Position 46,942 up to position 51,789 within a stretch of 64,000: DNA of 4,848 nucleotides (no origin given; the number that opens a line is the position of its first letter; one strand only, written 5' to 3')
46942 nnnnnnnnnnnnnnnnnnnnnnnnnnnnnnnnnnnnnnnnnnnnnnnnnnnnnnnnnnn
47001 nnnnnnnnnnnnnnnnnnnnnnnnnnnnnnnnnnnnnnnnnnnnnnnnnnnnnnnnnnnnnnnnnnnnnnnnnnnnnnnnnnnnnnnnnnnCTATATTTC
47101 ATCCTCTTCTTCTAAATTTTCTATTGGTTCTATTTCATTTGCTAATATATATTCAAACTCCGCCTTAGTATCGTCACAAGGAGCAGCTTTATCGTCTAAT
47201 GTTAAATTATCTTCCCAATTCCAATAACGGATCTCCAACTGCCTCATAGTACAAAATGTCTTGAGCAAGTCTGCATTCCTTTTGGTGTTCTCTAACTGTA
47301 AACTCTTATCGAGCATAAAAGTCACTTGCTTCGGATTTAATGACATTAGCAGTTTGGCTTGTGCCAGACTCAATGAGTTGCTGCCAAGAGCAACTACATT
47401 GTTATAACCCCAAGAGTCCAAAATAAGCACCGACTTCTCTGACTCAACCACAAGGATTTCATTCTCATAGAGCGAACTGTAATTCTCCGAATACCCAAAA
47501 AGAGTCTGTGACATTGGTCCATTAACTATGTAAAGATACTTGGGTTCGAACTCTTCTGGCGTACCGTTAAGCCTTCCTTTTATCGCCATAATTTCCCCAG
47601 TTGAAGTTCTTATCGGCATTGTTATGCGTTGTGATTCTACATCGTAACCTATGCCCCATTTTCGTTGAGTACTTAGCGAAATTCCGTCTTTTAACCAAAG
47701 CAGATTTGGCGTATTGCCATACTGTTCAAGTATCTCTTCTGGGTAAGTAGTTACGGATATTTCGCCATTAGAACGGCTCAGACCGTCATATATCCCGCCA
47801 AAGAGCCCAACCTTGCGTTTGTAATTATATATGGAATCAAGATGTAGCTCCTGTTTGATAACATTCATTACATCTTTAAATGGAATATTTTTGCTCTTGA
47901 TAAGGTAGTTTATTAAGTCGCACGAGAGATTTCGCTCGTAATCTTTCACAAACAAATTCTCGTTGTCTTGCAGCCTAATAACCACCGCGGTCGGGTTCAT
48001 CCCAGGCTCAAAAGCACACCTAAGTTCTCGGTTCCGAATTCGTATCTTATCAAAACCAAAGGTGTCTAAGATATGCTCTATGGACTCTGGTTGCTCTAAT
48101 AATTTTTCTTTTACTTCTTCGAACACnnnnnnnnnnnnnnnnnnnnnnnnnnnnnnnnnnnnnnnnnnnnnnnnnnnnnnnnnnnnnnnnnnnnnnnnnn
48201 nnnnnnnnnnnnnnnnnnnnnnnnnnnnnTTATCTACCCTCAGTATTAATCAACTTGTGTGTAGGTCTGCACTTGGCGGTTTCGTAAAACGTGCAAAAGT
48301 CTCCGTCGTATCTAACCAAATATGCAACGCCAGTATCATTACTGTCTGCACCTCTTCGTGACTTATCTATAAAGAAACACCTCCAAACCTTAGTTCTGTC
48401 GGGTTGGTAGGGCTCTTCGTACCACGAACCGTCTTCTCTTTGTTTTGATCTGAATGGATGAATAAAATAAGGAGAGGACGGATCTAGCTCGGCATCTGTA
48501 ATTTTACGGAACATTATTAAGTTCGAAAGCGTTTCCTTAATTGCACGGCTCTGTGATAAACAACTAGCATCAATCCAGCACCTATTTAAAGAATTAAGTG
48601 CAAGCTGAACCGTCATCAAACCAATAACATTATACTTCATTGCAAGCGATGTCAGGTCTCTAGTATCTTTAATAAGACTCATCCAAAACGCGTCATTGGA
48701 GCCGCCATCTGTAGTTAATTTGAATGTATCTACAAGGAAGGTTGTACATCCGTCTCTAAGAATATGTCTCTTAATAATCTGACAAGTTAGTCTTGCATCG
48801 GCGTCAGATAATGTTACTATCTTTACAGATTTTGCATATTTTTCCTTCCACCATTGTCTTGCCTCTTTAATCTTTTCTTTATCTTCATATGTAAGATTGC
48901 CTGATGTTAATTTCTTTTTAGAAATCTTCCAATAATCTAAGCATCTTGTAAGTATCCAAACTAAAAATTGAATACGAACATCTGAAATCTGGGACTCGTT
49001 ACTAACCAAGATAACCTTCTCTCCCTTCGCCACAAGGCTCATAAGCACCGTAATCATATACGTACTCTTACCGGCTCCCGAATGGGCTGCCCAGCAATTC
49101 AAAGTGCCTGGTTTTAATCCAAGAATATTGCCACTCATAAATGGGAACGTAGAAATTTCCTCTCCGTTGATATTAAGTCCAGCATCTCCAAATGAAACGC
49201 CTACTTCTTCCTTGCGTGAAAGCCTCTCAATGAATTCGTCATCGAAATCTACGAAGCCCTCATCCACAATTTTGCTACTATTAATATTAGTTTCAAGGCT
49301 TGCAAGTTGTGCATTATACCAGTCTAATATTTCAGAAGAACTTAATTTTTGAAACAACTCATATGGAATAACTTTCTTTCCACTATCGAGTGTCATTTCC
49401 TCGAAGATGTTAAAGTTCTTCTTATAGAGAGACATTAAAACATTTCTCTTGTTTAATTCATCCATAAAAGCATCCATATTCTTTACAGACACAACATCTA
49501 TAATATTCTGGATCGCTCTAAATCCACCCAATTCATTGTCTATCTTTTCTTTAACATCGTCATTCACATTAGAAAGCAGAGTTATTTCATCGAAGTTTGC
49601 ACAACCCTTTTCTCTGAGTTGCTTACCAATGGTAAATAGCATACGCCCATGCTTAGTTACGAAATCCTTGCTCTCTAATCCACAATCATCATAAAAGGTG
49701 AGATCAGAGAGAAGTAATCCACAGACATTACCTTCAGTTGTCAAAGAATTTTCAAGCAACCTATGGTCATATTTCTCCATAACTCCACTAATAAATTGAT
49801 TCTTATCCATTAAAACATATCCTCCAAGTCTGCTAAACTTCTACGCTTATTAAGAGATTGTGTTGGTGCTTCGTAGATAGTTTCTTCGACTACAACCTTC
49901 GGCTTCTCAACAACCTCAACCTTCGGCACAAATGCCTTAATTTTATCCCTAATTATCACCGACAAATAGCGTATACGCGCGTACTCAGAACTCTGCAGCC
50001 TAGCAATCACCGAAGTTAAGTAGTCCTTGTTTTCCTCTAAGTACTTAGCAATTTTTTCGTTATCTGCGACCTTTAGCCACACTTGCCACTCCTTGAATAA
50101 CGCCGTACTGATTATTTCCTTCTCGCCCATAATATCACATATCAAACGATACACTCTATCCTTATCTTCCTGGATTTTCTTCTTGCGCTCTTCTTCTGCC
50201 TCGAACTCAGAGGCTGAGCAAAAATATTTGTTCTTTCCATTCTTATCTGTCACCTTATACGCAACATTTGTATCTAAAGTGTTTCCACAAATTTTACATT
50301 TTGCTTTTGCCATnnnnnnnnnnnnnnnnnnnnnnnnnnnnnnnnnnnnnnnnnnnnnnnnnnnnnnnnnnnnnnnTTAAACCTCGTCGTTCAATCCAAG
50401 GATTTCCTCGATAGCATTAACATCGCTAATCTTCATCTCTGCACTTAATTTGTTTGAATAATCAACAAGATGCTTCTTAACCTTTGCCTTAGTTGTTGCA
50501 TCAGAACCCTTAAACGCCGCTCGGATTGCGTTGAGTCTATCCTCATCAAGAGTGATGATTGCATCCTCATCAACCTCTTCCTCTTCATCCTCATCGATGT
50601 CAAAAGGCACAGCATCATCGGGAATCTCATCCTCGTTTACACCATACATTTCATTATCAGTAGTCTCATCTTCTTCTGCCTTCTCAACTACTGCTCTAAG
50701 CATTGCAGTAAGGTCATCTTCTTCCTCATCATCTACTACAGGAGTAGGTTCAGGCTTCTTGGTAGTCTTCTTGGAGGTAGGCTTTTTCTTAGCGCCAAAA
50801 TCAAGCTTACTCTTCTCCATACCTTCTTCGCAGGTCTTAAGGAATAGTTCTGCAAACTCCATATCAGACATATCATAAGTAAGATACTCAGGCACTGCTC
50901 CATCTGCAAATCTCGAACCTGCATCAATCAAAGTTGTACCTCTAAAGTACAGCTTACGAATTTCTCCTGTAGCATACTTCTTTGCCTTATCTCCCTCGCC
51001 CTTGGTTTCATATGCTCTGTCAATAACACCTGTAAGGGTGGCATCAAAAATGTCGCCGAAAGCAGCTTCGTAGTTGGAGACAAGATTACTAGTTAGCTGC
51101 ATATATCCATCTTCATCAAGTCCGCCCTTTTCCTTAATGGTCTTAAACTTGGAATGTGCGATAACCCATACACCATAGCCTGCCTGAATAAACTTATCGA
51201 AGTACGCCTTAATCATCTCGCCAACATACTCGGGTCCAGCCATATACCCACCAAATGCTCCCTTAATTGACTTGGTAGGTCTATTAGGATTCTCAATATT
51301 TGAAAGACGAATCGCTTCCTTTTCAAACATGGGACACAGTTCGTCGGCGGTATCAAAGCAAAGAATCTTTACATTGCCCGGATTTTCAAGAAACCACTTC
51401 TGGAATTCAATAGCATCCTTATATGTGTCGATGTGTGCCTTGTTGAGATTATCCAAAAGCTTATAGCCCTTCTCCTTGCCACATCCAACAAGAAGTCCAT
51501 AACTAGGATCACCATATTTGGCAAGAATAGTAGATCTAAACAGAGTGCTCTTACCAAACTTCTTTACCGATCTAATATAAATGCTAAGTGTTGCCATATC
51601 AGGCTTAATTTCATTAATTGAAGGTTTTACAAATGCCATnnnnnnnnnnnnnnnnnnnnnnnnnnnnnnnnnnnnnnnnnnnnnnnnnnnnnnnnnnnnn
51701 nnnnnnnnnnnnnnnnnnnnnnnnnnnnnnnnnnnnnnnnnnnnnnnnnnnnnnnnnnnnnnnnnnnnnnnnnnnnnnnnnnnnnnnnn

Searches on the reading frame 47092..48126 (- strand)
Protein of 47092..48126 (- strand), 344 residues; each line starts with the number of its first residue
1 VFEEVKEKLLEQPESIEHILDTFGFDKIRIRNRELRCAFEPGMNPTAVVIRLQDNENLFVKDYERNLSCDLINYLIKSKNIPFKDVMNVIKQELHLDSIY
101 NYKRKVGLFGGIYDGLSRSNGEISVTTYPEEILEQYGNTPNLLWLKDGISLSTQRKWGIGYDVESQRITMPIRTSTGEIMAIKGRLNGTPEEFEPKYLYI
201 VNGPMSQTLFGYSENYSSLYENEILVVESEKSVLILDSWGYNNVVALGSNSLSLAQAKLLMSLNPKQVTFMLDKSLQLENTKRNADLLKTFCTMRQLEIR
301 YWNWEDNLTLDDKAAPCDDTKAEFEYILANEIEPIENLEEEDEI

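Call 42: search_protein_families(library=pfam, proteins=[window:47092-48126:-], max_evalue=0.5)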
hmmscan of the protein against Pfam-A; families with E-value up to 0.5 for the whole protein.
window:47092-48126:- (344 aa): 3 families
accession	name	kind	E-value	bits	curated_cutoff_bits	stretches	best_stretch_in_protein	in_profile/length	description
PF13662.12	Toprim_4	-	0.0044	17.6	25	1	222-274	1-59/85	Toprim domain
PF08275.17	DNAG_N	-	0.0046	17.5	26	1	153-198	64-107/128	DNA primase catalytic core, N-terminal domain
PF19898.4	DUF6371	-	0.022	15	27.7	1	203-273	81-149/150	Domain of unknown function (DUF6371)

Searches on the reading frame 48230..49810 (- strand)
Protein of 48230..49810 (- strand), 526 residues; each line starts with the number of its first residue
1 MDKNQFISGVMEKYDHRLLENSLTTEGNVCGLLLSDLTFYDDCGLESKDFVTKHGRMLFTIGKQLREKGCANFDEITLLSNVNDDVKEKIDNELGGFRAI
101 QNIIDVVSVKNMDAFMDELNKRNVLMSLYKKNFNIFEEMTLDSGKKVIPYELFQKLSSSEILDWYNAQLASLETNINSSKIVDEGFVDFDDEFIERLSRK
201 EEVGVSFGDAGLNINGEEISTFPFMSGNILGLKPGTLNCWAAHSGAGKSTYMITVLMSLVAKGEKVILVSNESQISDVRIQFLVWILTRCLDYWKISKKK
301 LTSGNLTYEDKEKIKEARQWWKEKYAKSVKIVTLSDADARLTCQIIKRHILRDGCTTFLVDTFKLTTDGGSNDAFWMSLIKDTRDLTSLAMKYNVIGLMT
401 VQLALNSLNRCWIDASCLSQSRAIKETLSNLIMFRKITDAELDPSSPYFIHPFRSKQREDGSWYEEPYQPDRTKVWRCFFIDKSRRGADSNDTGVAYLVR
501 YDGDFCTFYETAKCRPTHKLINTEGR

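Call 42: search_protein_families(library=pfam, proteins=[window:48230-49810:-], max_evalue=0.5)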
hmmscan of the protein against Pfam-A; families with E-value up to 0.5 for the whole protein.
window:48230-49810:- (526 aa): 5 families
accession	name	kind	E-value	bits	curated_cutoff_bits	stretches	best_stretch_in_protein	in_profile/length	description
PF03796.21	DnaB_C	-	6.5e-06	26.1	27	1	228-405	12-180/255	DnaB-like helicase C terminal domain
PF00772.26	DnaB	-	0.00036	21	23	1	20-118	3-100/103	DnaB-like helicase N terminal domain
PF25199.1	nSTAND_NTPase5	-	0.025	14.9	34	1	242-280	48-87/145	Novel STAND NTPase 5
PF13481.12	AAA_25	-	0.041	13.9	27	1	232-321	29-107/195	AAA domain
PF13604.12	AAA_30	-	0.17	12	27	1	236-278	19-61/191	AAA domain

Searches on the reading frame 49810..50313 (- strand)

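Call 42: search_protein_families(library=pfam, proteins=[window:49810-50313:-], max_evalue=0.5)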
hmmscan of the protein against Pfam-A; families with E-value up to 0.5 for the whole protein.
window:49810-50313:- (167 aa): 4 families
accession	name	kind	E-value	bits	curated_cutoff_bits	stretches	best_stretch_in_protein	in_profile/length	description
PF24461.1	DUF7576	-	0.033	14.5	27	1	4-34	18-52/60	Family of unknown function (DUF7576)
PF06467.20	zf-FCS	-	0.047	14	22.4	1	3-34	4-33/39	MYM-type Zinc finger with FCS sequence motif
PF22926.2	C1-like_CT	-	0.12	12.9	25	1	5-34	13-40/43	C1 domain-like, C-terminal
PF24734.1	DUF7685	-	0.13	12.6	27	0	5-33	1-29/43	Domain of unknown function (DUF7685)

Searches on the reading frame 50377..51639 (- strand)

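Call 42: search_protein_families(library=pfam, proteins=[window:50377-51639:-], max_evalue=0.5)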
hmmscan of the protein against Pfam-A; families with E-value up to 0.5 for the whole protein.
window:50377-51639:- (420 aa): 2 families
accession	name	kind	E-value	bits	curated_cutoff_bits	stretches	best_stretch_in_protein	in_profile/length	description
PF13479.12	AAA_24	-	7.9e-12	45.9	27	1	20-244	5-195/195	AAA domain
PF05505.17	Ebola_NP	-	0.26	10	25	1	286-354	418-485/753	Ebola nucleoprotein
